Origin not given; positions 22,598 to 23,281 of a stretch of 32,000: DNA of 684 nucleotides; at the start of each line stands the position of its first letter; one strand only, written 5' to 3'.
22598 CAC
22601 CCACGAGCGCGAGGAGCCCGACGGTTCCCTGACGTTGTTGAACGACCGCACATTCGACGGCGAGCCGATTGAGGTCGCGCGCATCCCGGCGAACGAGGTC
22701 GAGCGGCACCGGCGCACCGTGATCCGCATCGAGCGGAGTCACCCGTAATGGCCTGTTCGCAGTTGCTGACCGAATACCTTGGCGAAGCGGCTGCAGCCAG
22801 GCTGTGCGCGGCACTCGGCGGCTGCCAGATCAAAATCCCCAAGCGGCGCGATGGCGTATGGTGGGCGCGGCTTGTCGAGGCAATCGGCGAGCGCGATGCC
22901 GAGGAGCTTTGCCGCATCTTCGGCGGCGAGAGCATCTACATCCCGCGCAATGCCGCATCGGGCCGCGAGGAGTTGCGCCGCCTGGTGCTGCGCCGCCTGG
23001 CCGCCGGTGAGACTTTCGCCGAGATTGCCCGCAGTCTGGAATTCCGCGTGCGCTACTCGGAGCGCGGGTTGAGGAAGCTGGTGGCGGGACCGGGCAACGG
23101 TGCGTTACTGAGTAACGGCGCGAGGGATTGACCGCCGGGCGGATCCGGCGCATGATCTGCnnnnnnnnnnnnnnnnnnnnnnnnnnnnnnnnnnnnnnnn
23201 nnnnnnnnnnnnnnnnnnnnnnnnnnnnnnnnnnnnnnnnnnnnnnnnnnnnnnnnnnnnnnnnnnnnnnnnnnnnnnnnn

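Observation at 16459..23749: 7.3-kb int/alpA/primase-helicase island bounded by a perfect 22-bp repeat: candidate minimalist phage satellite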

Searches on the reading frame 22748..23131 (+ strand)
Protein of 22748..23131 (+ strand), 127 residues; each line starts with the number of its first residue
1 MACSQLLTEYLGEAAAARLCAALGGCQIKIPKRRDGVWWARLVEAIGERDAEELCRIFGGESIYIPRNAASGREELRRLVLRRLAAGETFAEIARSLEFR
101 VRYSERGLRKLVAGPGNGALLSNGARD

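Call 11: search_protein_families(library=pfam, proteins=[window:22748-23131:+], max_evalue=0.1)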
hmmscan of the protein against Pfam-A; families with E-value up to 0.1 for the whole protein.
window:22748-23131:+ (127 aa): 2 families
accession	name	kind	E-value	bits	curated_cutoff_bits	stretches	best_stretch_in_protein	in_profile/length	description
PF08765.17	Mor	-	5.9e-10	39.6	24.9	2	42-97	27-81/107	Mor transcription activator family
PF13384.12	HTH_23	-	0.088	13.1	24.6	1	73-97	3-27/50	Homeodomain-like domain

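Call 12: search_protein_families(library=phrogs, proteins=[window:22748-23131:+], max_evalue=0.1)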
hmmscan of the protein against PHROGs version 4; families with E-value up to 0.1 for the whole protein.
window:22748-23131:+ (127 aa): 2 families
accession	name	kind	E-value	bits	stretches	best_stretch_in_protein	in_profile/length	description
phrog_836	-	transcription regulation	7.5e-20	72.4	1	6-106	18-115/133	late transcriptional activator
phrog_532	-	transcription regulation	2.9e-06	28.4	1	44-95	51-101/132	late transcriptional activator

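Call 14: search_protein_families(library=ncbifam, proteins=[window:22748-23131:+], max_evalue=0.001)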
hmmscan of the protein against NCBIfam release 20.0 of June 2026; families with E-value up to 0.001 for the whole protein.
window:22748-23131:+ (127 aa): 0 families

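Call 25: find_encoding_contigs(protein=window:22748-23131:+, flank=10000, max_places=10)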
Protein window:22748-23131:+ (127 aa): no gene with exactly this product is on record in the collection.

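Call 53: search_dna_similar(query=window:22748-23131:+, collection=phages, mode=protein, max_evalue=0.001, max_rows=25)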
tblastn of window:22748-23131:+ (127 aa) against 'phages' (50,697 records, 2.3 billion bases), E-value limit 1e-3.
No match.

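Call 56: find_homologous_proteins(query=window:22748-23131:+, max_evalue=0.001)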
Query window:22748-23131:+ (127 aa): 9 proteins with E <= 0.001 among 635 candidates.
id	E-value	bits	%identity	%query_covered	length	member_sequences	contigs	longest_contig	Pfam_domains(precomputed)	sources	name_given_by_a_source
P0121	6.3e-75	267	100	100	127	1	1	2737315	PF08765.18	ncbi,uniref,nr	ncbi:Mor transcription activator family protein [Sulfuricystis thermophila]|uniref:Mor transcription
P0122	5.6e-63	228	89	96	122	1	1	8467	PF08765.18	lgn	-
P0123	7.8e-50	186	83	85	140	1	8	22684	PF08765.18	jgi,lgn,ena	jgi:hypothetical protein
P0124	1.6e-47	178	80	85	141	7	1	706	PF08765.18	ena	-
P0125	1.4e-44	169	72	86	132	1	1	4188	PF08765.18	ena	-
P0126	4.1e-40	154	72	85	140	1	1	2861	PF08765.18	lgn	-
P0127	4.6e-40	154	70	87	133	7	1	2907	PF08765.18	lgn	-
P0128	4.8e-38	148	65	87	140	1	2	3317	PF08765.18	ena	-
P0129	1.2e-35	140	61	91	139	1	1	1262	PF08765.18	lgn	-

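Call 57: find_encoding_contigs(protein=P0122, flank=10000, max_places=4)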
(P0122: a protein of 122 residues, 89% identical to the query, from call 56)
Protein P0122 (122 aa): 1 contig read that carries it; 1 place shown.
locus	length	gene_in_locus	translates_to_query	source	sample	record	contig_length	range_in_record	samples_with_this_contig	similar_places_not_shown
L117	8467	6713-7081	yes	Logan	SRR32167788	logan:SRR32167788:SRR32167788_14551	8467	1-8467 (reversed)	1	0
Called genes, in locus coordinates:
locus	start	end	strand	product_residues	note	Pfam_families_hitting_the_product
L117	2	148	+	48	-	?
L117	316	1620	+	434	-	PF13356:Arm-DNA-bind_3, PF22022:Phage_int_M, PF00589:Phage_integrase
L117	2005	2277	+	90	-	PF05930:Phage_AlpA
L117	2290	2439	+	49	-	-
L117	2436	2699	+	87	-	-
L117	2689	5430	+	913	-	PF13362:Toprim_3, PF06048:DUF927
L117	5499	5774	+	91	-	-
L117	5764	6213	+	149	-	-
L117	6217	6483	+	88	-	-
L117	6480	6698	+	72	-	-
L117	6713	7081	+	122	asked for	PF08765:Mor (weak)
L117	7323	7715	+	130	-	-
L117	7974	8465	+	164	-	?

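Call 58: find_encoding_contigs(protein=P0123, flank=10000, max_places=8)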
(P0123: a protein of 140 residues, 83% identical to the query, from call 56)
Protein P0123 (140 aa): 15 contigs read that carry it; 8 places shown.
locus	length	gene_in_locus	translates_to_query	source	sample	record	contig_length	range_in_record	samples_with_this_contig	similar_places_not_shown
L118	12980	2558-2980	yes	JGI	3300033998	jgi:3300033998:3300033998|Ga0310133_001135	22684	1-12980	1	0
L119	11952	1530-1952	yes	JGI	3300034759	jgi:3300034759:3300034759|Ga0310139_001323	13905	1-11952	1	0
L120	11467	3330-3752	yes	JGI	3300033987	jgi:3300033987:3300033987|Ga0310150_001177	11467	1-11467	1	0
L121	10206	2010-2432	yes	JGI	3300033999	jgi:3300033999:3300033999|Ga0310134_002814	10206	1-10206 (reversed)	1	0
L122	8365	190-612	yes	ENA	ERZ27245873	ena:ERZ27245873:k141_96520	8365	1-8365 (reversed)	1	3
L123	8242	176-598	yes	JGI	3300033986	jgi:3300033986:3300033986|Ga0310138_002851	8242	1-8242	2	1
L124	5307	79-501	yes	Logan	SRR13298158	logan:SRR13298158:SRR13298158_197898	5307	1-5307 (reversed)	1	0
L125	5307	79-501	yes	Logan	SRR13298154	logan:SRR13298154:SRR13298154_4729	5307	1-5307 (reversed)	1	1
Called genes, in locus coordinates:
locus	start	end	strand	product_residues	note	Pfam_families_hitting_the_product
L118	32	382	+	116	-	PF24608:PDDEXK_15 (weak)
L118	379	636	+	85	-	-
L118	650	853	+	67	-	-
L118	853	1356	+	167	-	-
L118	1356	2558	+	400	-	PF03237:Terminase_6N, PF17289:Terminase_6C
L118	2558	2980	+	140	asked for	PF08765:Mor (faint)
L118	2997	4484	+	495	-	PF06074:Portal_Mu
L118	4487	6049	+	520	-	PF04233:Phage_Mu_F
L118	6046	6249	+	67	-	-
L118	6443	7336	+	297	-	-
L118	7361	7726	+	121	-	PF02924:HDPD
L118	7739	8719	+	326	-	PF03864:Phage_cap_E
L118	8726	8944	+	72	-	-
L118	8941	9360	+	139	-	PF07030:Phage_Mu_Gp36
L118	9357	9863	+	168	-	PF05069:Phage_tail_S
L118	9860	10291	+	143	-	PF23840:Phage_tail_terminator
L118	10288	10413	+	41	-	-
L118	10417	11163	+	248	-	PF27730:UCP028589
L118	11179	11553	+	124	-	-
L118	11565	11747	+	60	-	-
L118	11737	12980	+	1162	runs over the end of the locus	PF10145:PhageMin_Tail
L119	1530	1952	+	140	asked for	PF08765:Mor (faint)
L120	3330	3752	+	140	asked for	PF08765:Mor (faint)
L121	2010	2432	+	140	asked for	PF08765:Mor (faint)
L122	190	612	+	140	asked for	PF08765:Mor (faint)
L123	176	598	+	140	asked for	PF08765:Mor (faint)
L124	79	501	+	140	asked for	PF08765:Mor (faint)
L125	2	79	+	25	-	?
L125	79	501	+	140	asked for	PF08765:Mor (faint)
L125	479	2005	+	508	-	PF06074:Portal_Mu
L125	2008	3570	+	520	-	PF04233:Phage_Mu_F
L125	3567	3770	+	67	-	-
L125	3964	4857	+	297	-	-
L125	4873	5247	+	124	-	PF02924:HDPD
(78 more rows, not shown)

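Call 62: find_encoding_contigs(protein=P0125, flank=5000, max_places=3)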
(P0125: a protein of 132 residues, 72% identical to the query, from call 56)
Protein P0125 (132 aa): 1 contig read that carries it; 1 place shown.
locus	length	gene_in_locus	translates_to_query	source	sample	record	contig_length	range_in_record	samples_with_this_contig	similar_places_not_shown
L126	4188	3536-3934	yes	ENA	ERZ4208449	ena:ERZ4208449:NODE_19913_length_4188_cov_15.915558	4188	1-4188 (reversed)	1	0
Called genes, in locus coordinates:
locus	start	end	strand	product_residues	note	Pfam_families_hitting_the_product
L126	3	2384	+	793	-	?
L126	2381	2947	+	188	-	-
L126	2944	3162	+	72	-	-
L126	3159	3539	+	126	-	-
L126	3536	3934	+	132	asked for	PF08765:Mor (weak)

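Call 63: find_encoding_contigs(protein=P0128, flank=5000, max_places=3)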
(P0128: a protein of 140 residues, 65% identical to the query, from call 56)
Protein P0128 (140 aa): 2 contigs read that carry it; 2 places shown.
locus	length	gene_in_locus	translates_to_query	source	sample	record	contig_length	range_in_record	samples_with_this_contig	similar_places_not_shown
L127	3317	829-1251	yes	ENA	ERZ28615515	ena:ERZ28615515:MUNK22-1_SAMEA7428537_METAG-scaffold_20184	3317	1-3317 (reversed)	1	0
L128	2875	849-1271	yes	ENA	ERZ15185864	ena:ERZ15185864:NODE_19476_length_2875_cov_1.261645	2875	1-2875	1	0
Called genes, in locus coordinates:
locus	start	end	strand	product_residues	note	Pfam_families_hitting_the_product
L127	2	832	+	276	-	?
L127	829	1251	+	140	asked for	PF08765:Mor (faint)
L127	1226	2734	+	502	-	PF06074:Portal_Mu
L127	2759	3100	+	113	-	-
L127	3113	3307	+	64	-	-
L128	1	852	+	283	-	?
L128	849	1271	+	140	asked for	PF08765:Mor (faint)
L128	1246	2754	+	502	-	PF06074:Portal_Mu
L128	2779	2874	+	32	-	?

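Call 64: find_encoding_contigs(protein=P0127, flank=5000, max_places=3)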
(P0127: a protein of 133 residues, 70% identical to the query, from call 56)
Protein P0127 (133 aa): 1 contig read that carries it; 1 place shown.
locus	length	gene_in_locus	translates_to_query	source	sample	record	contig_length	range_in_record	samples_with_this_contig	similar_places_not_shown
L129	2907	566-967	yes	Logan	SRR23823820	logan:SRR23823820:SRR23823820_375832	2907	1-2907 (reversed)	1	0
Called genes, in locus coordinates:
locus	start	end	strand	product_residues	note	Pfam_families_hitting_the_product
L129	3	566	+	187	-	?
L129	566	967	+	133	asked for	PF08765:Mor (faint)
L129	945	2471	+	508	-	PF06074:Portal_Mu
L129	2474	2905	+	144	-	?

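Call 75: search_protein_families(library=phrogs, proteins=[L118:32-382:+, L118:379-636:+, L118:650-853:+, L118:853-1356:+, L118:6443-7336:+], max_evalue=0.01)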
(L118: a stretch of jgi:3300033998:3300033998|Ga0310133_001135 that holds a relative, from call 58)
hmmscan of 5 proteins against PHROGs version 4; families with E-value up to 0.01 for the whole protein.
L118:32-382:+ (116 aa): 1 family
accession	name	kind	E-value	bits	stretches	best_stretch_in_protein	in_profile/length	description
phrog_244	-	DNA, RNA and nucleotide metabolism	1.1e-12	49.6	1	6-87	24-108/186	RusA-like Holliday junction resolvase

L118:379-636:+ (85 aa): 3 families
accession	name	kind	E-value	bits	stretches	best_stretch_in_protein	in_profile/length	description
phrog_1271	-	DNA, RNA and nucleotide metabolism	0.00012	22.6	1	3-46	212-254/361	HNH endonuclease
phrog_12986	-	unknown function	0.0048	18.1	1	3-59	6-58/130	-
phrog_1333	-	unknown function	0.005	18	1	3-46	100-140/166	-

L118:650-853:+ (67 aa): 1 family
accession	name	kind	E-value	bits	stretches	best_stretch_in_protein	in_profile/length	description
phrog_312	-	lysis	0.0052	17.8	1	21-61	78-118/173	Rz-like spanin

L118:853-1356:+ (167 aa): 3 families
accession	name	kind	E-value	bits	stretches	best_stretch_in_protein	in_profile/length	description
phrog_1206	-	head and packaging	3.2e-14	54.2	1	8-158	8-186/207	terminase small subunit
phrog_867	-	DNA, RNA and nucleotide metabolism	0.00031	21.7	1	3-153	11-156/220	DNA binding domain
phrog_664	-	DNA, RNA and nucleotide metabolism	0.0047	17.8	1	2-53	83-134/210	DNA binding protein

L118:6443-7336:+ (297 aa): 3 families
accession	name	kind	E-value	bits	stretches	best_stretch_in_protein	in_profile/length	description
phrog_3244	-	head and packaging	2e-17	64.9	1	38-270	55-298/326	head maturation protease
phrog_80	-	head and packaging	1.8e-05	25.1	1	16-241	233-434/607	head maturation protease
phrog_4523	-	head and packaging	3.9e-05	23.6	1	41-229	62-246/644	major head and protease protein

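Call 76: search_protein_families(library=pfam, proteins=[L118:853-1356:+, L117:5499-5774:+, L117:5764-6213:+, L117:7323-7715:+, L126:2381-2947:+, L126:3159-3539:+], max_evalue=0.01)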
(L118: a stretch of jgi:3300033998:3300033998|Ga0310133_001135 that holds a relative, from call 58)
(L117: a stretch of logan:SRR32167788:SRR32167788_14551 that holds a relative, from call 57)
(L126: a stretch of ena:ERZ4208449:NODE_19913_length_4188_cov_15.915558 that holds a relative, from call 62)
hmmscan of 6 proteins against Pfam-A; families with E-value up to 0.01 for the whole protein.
L118:853-1356:+ (167 aa): 0 families

L117:5499-5774:+ (91 aa): 0 families

L117:5764-6213:+ (149 aa): 0 families

L117:7323-7715:+ (130 aa): 0 families

L126:2381-2947:+ (188 aa): 0 families

L126:3159-3539:+ (126 aa): 0 families

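Call 103: search_solved_structures(query=A5, max_evalue=1, show_alignments=1)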
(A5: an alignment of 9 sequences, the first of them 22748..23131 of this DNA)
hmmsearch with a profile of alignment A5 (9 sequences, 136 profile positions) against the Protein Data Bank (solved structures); distinct sequences matched with E-value up to 1: 4.
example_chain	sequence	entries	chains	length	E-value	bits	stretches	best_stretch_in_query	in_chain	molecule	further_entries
6oz1_A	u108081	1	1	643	0.54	13.1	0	62-117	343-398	Oxidoreductase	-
9y6s_6Y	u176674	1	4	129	0.59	12.9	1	72-110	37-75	Dynein light chain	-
8vd6_A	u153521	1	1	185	0.75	12.6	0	72-106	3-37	CAP REPEAT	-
3zdr_A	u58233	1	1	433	0.92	12.3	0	85-120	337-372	ALCOHOL DEHYDROGENASE DOMAIN OF THE BIFUNCTIONAL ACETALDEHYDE DEHYDROGENASE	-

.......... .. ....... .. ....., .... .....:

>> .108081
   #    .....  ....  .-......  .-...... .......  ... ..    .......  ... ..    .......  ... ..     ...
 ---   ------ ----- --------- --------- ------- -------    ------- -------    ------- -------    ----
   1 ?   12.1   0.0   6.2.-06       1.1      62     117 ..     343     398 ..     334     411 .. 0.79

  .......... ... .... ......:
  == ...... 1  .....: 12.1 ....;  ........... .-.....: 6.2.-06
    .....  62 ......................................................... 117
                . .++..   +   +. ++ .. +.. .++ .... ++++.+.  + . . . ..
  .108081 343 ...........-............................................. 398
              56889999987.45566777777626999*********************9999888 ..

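Call 104: find_homologous_proteins(query=L118:2997-4484:+, max_evalue=1e-30)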
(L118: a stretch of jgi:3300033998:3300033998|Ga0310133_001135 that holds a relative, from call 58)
Query L118:2997-4484:+ (495 aa): 547 proteins with E <= 1e-30 among 8000 candidates; the best 120 are listed.
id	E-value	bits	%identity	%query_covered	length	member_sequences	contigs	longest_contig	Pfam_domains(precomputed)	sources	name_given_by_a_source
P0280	0.0e+0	1054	96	100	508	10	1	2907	PF06074.19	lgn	-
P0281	1.4e-298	1009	92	99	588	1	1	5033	PF06074.19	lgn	-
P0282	2.3e-261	886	79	99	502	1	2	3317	PF06074.19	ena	-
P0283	1.5e-242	824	75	99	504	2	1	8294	PF06074.19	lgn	-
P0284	1.2e-239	814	75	99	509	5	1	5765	PF06074.19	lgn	-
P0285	7.8e-238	808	73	100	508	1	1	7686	PF06074.19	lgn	-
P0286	2.4e-237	807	75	99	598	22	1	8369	PF06074.19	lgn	-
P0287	4.5e-237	806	74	99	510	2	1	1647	PF06074.19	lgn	-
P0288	2.8e-233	793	74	99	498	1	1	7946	PF06074.19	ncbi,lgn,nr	ncbi:MAG: DUF935 domain-containing protein [Tepidimonas taiwanensis]|nr:DUF935 domain-containing pro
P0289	1.3e-232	791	71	99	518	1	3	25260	PF06074.19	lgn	-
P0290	8.4e-198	676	65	95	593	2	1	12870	PF06074.19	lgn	-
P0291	4.9e-197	674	65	98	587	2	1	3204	PF06074.19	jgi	jgi:phage gp29-like protein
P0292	5.2e-197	674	64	95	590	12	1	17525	PF06074.19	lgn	-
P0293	3.9e-196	671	64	95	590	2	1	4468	PF06074.19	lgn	-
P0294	8.6e-193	660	62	96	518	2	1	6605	PF06074.19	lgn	-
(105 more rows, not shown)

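Call 105: search_protein_families(library=padloc, proteins=[window:22748-23131:+], max_evalue=0.01)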
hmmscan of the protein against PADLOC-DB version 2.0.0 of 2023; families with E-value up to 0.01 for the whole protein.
window:22748-23131:+ (127 aa): 0 families

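Call 108: search_protein_families(library=pfam, proteins=[L126:3-2384:+, L126:2944-3162:+, L117:7323-7715:+], max_evalue=0.01)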
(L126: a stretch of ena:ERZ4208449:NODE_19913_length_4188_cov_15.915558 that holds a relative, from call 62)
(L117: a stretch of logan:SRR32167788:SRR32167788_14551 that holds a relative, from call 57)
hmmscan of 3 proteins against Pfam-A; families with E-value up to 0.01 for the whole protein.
L126:3-2384:+ (793 aa): 3 families
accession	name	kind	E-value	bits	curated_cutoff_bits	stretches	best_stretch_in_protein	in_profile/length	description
PF13148.11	DUF3987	-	8.6e-92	308.6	27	1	335-699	1-363/364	Protein of unknown function (DUF3987)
PF09250.16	Prim-Pol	-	3.5e-11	44.3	22.8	1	1-85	83-158/158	Bifunctional DNA primase/polymerase, N-terminal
PF08708.16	PriCT_1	-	2.4e-07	30.7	21.1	1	109-161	7-58/67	Primase C terminal 1 (PriCT-1)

L126:2944-3162:+ (72 aa): 0 families

L117:7323-7715:+ (130 aa): 0 families

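Call 121: find_related_loci(query=A5, collection=viral_contigs, flank=10000)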
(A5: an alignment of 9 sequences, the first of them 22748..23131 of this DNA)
Query A5 (127 aa) in viral_contigs; peptide patterns used: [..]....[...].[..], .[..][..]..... (x = any residue, [..] = any of these).
35 stretches matched a pattern; 6 encode a relative of the query (tblastn E <= 1e-3); 6 distinct loci.
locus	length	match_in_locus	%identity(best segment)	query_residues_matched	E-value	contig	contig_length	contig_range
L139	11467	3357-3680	83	7-114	2e-47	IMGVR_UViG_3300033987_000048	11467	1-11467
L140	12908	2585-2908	83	7-114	2e-47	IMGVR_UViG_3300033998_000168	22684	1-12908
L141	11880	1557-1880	83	7-114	2e-47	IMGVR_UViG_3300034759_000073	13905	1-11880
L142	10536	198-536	71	7-117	2e-45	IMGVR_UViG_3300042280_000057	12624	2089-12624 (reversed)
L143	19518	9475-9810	57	1-112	5e-41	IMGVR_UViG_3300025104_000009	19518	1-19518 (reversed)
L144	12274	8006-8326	58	6-112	2e-40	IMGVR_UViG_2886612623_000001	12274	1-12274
